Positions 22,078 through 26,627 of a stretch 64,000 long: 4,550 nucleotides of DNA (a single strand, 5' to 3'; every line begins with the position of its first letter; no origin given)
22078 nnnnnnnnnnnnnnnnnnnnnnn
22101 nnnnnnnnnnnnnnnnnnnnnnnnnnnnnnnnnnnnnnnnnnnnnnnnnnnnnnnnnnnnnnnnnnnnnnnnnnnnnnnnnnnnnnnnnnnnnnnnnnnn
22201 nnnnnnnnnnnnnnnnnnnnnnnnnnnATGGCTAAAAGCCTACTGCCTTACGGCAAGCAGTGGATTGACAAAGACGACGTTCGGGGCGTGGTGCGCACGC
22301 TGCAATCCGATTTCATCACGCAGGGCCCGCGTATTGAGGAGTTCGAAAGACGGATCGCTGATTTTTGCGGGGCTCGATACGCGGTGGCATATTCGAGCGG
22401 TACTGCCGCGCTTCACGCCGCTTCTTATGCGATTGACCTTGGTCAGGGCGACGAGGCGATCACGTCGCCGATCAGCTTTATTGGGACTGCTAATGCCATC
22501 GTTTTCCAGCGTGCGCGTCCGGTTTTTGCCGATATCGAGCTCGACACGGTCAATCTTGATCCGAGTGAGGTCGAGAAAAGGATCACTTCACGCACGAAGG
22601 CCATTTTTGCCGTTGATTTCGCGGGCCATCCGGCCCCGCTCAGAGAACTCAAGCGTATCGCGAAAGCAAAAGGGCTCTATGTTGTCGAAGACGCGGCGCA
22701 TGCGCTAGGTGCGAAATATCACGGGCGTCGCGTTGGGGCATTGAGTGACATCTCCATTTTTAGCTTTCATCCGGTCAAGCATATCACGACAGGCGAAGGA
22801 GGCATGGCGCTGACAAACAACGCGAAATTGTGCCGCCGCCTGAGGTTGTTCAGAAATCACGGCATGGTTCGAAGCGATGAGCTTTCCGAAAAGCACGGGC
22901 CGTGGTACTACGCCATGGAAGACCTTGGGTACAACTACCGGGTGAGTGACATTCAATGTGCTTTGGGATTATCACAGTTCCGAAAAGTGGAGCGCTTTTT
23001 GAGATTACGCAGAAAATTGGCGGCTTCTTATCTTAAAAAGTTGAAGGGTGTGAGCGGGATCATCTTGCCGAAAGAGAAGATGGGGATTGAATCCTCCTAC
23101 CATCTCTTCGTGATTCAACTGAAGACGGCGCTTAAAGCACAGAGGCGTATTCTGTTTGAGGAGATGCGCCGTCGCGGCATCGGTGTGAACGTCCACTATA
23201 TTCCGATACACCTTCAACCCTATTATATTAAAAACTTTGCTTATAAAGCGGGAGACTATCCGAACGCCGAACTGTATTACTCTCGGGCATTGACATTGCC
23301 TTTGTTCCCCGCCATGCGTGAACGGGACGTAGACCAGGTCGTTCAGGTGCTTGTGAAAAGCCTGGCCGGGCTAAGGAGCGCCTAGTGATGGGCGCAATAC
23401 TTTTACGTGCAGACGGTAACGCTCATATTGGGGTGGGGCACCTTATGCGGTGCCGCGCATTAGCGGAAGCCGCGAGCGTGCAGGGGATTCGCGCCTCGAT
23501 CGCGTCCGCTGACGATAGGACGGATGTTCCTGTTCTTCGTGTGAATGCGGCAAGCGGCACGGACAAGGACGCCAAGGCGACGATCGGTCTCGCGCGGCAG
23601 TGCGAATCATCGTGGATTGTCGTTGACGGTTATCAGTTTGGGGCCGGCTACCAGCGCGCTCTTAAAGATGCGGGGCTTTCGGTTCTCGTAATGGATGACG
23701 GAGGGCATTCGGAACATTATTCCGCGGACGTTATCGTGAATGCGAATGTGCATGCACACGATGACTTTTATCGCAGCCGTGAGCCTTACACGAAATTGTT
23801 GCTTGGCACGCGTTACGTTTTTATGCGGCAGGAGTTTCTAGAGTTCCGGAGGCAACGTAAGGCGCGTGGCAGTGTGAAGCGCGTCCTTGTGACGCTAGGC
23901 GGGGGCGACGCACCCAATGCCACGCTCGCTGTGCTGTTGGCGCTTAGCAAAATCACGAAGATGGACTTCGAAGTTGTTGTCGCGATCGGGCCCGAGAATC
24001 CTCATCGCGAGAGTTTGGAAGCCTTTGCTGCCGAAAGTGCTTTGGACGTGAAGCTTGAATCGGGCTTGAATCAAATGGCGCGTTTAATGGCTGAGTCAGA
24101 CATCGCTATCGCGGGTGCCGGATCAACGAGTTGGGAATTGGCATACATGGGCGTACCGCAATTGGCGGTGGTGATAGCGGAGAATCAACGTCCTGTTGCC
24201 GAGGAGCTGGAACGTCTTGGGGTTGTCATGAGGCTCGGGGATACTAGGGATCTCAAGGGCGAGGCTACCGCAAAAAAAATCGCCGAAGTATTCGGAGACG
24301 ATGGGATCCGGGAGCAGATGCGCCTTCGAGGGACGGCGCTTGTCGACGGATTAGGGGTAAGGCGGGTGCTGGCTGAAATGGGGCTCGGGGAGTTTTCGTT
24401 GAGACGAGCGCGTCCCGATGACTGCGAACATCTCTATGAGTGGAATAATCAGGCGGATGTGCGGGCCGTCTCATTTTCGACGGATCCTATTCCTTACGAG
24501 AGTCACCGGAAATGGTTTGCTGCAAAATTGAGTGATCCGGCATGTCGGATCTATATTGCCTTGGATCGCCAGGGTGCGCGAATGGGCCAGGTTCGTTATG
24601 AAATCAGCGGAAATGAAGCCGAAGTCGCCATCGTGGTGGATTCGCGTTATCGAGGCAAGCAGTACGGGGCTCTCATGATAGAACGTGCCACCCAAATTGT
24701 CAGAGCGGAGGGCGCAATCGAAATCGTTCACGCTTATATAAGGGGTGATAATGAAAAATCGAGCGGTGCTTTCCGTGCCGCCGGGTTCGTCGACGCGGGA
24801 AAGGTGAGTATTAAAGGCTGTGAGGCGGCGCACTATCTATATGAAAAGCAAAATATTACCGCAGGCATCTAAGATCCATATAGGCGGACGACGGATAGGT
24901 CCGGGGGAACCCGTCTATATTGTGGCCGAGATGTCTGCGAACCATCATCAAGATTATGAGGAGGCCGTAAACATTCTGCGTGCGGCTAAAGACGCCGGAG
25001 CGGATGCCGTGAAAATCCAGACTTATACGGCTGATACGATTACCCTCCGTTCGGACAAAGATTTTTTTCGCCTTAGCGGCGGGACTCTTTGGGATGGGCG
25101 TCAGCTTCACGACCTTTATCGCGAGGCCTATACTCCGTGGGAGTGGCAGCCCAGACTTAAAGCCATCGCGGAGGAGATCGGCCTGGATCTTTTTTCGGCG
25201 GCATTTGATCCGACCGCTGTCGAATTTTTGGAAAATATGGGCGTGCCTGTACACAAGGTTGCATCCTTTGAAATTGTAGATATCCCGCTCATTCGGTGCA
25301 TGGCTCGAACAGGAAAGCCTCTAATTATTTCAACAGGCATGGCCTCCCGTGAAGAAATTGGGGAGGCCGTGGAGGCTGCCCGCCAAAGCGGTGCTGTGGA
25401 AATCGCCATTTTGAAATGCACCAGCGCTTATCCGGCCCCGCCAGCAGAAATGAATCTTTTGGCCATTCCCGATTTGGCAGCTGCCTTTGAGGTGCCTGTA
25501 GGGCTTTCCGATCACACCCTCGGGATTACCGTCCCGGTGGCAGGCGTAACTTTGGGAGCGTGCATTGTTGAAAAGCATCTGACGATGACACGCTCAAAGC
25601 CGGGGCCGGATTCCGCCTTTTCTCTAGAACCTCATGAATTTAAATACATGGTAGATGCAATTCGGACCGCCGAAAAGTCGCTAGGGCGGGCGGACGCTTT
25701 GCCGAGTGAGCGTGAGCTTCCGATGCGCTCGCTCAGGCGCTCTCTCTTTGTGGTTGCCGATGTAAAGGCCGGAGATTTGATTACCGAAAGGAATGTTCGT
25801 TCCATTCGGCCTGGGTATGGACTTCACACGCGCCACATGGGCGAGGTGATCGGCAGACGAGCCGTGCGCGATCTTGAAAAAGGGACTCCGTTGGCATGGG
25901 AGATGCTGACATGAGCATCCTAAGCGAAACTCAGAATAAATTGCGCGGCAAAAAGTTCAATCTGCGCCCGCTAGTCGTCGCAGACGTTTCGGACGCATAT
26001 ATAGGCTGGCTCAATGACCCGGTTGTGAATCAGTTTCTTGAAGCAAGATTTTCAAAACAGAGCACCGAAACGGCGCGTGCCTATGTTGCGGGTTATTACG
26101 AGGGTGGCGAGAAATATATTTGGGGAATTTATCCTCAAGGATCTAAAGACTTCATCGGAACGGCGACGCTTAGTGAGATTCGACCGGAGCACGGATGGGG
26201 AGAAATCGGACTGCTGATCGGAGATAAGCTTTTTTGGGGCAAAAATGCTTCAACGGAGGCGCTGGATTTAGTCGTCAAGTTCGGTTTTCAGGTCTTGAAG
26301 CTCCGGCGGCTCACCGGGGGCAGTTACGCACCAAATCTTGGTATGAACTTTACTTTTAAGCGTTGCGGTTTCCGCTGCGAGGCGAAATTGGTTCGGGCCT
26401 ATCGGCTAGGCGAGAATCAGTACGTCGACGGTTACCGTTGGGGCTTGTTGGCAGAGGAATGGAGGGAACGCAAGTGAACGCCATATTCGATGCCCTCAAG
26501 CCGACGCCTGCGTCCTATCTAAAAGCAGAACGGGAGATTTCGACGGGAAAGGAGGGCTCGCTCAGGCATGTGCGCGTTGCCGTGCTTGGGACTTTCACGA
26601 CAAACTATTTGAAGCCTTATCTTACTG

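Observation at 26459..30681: FkbH/ACP/dehydratase-reductase/oxidoreductase cassette inserted between pseI and pseF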

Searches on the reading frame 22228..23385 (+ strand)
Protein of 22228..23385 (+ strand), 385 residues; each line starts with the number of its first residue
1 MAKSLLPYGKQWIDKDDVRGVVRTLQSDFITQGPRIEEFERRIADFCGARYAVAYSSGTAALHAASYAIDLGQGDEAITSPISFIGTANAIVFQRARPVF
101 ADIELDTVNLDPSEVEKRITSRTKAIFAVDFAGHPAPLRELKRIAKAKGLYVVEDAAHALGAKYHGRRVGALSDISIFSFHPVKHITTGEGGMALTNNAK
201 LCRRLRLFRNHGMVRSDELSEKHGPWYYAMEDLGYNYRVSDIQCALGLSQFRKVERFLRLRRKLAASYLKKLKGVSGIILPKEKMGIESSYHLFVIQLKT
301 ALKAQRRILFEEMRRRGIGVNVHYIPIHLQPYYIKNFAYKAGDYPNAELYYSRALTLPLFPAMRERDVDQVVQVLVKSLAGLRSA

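Call 4: search_protein_families(library=pfam, proteins=[window:22228-23385:+], max_evalue=0.01)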
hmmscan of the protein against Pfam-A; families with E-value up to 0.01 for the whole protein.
window:22228-23385:+ (385 aa): 5 families
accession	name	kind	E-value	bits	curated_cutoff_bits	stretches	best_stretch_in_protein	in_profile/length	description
PF01041.23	DegT_DnrJ_EryC1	-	9.8e-119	397.2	19.8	1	13-375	3-359/360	DegT/DnrJ/EryC1/StrS aminotransferase family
PF01053.26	Cys_Met_Meta_PP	-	3e-09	36.4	27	1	33-206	51-223/381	Cys/Met metabolism PLP-dependent enzyme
PF00155.27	Aminotran_1_2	-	5.5e-06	26.2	19.7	1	31-162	38-192/361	Aminotransferase class I and II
PF00266.25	Aminotran_5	-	3.6e-05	23.4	21.5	1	35-161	44-181/371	Aminotransferase class-V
PF01212.27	Beta_elim_lyase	-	0.00017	21.4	27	1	34-160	32-173/288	Beta-eliminating lyase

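Call 26: search_protein_families(library=ncbifam, proteins=[window:22228-23385:+], max_evalue=0.00001)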
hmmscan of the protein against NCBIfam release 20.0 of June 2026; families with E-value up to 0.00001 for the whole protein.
window:22228-23385:+ (385 aa): 14 families
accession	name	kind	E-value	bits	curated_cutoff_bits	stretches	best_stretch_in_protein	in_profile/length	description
TIGR03588.1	PseC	equivalog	4.5e-140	466.9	423.5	1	6-377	2-378/380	UDP-4-amino-4,6-dideoxy-N-acetyl-beta-L-altrosamine transaminase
NF008658.2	PRK11658.1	equivalog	2.4e-84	283.2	631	1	3-376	2-374/379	UDP-4-amino-4-deoxy-L-arabinose aminotransferase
TIGR04181.1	NHT_00031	hypoth_equivalog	4.9e-73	246.1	420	1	17-358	12-357/359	LegC family aminotransferase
NF008687.0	PRK11706.1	equivalog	1.2e-69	234.9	375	1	41-377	38-372/375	dTDP-4-amino-4,6-dideoxygalactose transaminase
NF011936.0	PRK15407.1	equivalog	4.5e-60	203.6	423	2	3-212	34-251/440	lipopolysaccharide biosynthesis protein RfbH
TIGR02379.1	ECA_wecE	subfamily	9e-58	195.8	434.85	1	44-378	41-374/376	dTDP-4-amino-4,6-dideoxy-D-glucose transaminase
TIGR04427.1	PLP_DesI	equivalog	1.3e-53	182.6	650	1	23-375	40-379/390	dTDP-4-dehydro-6-deoxyglucose aminotransferase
TIGR01325.1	O_suc_HS_sulf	equivalog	8e-09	34.6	510.05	1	32-187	52-203/380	O-succinylhomoserine sulfhydrylase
NF004125.0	PRK05613.1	equivalog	2.2e-08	33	765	1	34-147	69-183/437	O-acetylhomoserine/O-acetylserine sulfhydrylase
TIGR01326.1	OAH_OAS_sulfhy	subfamily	2.2e-07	30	495.1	1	34-159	57-182/418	O-acetylhomoserine aminocarboxypropyltransferase/cysteine synthase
NF006096.0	PRK08248.1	equivalog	2.9e-07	29.5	726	1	34-155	64-185/431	homocysteine synthase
TIGR01328.1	met_gam_lyase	equivalog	9.9e-07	28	549.7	1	34-159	59-184/391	methionine gamma-lyase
TIGR00858.1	bioF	equivalog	4.8e-06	25.6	426.45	1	36-163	68-195/365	8-amino-7-oxononanoate synthase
NF006003.0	PRK08133.1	equivalog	7.6e-06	24.8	522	0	33-161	65-193/396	O-succinylhomoserine sulfhydrylase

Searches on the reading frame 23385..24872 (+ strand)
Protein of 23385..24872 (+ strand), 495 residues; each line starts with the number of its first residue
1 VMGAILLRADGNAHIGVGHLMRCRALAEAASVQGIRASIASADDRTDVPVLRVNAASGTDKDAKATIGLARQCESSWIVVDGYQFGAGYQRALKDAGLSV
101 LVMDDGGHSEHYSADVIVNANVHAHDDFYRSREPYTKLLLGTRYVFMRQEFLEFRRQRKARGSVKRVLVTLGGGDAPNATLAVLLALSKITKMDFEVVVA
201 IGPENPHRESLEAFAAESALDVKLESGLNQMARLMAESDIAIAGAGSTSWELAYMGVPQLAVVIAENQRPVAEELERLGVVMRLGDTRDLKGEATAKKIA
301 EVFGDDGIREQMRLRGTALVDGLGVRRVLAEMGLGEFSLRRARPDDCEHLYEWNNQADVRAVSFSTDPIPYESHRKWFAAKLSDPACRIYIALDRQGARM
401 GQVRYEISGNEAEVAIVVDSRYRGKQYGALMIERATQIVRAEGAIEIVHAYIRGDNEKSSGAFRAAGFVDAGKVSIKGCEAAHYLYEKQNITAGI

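Call 4: search_protein_families(library=pfam, proteins=[window:23385-24872:+], max_evalue=0.01)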
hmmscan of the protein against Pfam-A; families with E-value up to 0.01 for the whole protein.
window:23385-24872:+ (495 aa): 7 families
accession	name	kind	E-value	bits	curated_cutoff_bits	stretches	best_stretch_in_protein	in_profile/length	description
PF13302.13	Acetyltransf_3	-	1.1e-12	49.2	25.4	1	339-469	4-138/138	Acetyltransferase (GNAT) domain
PF00583.31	Acetyltransf_1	-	2.8e-09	37.7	20.7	1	367-468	19-116/116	Acetyltransferase (GNAT) family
PF04101.22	Glyco_tran_28_C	-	7.9e-07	29.7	22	1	167-302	2-140/166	Glycosyltransferase family 28 C-terminal domain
PF13508.13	Acetyltransf_7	-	9.5e-05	23.1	27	1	387-468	3-82/84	Acetyltransferase (GNAT) domain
PF13420.13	Acetyltransf_4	-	0.0015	19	24.3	1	339-473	1-139/155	Acetyltransferase (GNAT) domain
PF13523.12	Acetyltransf_8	-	0.0023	18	27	0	345-474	4-143/145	Acetyltransferase (GNAT) domain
PF14542.12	Acetyltransf_CG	-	0.005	17.4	30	0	388-444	1-58/80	GCN5-related N-acetyl-transferase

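Call 6: search_protein_families(library=ncbifam, proteins=[window:23385-24872:+], max_evalue=0.001)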
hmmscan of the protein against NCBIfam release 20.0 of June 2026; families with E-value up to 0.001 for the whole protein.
window:23385-24872:+ (495 aa): 3 families
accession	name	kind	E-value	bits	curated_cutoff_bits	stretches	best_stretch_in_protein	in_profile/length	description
TIGR03590.1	PseG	equivalog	8.2e-62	209.3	153.55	1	5-275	3-280/280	UDP-2,4-diacetamido-2,4,6-trideoxy-beta-L-altropyranose hydrolase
TIGR01133.1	murG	equivalog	2.4e-07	30.1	250.25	1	148-313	164-334/353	undecaprenyldiphospho-muramoylpentapeptide beta-N-acetylglucosaminyltransferase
TIGR03585.1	PseH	equivalog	0.00022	21.3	93.1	1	345-469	9-134/156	UDP-4-amino-4,6-dideoxy-N-acetyl-beta-L-altrosamine N-acetyltransferase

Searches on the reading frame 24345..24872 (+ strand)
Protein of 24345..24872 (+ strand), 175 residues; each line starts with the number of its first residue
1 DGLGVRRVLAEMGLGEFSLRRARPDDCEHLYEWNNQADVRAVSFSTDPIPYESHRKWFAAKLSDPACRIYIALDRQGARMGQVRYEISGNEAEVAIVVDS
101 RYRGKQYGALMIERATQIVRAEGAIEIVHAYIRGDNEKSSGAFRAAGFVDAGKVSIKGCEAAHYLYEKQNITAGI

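Call 77: search_solved_structures(query=window:24345-24872:+, max_evalue=0.01)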
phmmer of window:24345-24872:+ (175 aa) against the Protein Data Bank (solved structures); distinct sequences matched with E-value up to 0.01: 15.
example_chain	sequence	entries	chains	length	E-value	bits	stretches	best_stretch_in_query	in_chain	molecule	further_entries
1vhs_A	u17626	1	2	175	6.1e-08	36.2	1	18-152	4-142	similar to phosphinothricin acetyltransferase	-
7kx3_A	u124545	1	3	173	0.00033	24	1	17-159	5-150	Spermidine N(1)-acetyltransferase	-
7kx2_A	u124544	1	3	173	0.00078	22.8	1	17-154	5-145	Spermidine N(1)-acetyltransferase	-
7kwq_A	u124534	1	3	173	0.00081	22.7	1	17-154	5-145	Spermidine N(1)-acetyltransferase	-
4jjx_A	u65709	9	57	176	0.0009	22.6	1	16-154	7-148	Spermidine n1-acetyltransferase | Spermidine N(1)-acetyltransferase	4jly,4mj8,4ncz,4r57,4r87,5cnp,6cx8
7kwx_A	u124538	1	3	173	0.00095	22.5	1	17-154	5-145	Spermidine N(1)-acetyltransferase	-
4ygo_A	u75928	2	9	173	0.00097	22.5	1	17-154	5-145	Spermidine n1-acetyltransferase | Spermidine N(1)-acetyltransferase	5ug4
6dau_A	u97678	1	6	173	0.00099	22.5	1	17-154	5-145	Spermidine N1-acetyltransferase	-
4mhd_A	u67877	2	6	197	0.0011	22.4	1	16-154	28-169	Spermidine n1-acetyltransferase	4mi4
2bl1_A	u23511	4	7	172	0.002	21.5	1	41-158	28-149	PUTATIVE PHOSPHINOTHRICIN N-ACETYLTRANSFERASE PA4866 | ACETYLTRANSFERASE PA4866 FROM P. AERUGINOSA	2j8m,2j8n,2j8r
8fv0_C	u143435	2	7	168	0.0036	20.6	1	19-153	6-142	Diamine N-acetyltransferase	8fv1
5ix3_A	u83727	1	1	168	0.0036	20.6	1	19-153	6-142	Diamine N-acetyltransferase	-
3tth_A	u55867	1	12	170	0.004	20.5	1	20-154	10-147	Spermidine N1-acetyltransferase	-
1yvo_A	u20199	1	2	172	0.0064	19.8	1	41-158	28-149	conserved hypothetical protein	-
6vfm_A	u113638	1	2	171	0.0064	19.8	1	17-154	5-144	Spermidine N1-acetyltransferase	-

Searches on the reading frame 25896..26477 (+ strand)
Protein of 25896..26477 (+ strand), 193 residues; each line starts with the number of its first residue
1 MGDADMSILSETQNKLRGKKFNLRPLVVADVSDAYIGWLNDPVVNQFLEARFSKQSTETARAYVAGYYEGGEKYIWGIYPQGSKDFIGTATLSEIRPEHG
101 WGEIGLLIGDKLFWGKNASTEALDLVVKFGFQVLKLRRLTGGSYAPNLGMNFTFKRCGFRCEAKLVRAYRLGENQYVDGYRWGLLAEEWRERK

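Call 4: search_protein_families(library=pfam, proteins=[window:25896-26477:+], max_evalue=0.01)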
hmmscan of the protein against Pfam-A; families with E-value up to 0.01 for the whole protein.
window:25896-26477:+ (193 aa): 4 families
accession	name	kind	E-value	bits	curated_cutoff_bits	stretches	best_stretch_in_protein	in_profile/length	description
PF13302.13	Acetyltransf_3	-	2.6e-19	70.7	25.4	1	22-160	3-138/138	Acetyltransferase (GNAT) domain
PF13420.13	Acetyltransf_4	-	2.7e-05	24.7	24.3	1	34-172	11-147/155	Acetyltransferase (GNAT) domain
PF00583.31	Acetyltransf_1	-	6.8e-05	23.6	20.7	1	58-159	18-116/116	Acetyltransferase (GNAT) family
PF13523.12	Acetyltransf_8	-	0.0033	17.5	27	0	37-163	11-141/145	Acetyltransferase (GNAT) domain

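Call 6: search_protein_families(library=ncbifam, proteins=[window:25896-26477:+], max_evalue=0.001)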
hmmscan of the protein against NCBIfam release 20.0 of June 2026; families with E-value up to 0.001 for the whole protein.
window:25896-26477:+ (193 aa): 0 families

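Call 45: search_solved_structures(query=window:25896-26477:+, max_evalue=0.01)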
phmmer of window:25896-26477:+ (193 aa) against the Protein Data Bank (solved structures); distinct sequences matched with E-value up to 0.01: 14.
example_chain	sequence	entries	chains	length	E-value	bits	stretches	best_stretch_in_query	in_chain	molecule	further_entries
2z0z_A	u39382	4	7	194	4.2e-09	39.5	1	15-190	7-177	Putative uncharacterized protein TTHA1799 | Ribosomal-protein-alanine acetyltransferase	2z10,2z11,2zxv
6erd_A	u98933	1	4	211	3.9e-06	29.8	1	64-190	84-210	Aminoglycoside N6'-acetyltransferase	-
8q6u_A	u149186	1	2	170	4.2e-06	29.7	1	64-190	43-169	Aminoglycoside N6'-acetyltransferase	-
9iy3_A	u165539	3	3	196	0.00056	22.8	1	16-161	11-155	GCN5-related N-acetyltransferase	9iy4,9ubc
3tth_A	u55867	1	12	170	0.00077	22.3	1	85-170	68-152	Spermidine N1-acetyltransferase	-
2fck_A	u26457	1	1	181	0.00078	22.3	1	48-162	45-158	ribosomal-protein-serine acetyltransferase, putative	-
3fbu_A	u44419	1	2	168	0.00099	22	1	83-188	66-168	Acetyltransferase, GNAT family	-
6edd_A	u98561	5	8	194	0.002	21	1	15-161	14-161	Acetyltransferase PA3944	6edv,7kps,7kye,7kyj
3tcv_A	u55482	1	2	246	0.0035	20.2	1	76-190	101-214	GCN5-related N-acetyltransferase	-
7kpp_A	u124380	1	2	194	0.0038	20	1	15-161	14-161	Acetyltransferase PA3944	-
3wr7_A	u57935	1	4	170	0.0057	19.5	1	87-182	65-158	Spermidine N1-acetyltransferase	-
2vi7_A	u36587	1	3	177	0.0059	19.4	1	39-184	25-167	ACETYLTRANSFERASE PA1377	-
6cy6_A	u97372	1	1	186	0.0069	19.2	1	87-182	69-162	Spermidine N(1)-acetyltransferase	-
4r9m_A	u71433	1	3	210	0.0085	18.9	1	87-182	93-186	Spermidine N(1)-acetyltransferase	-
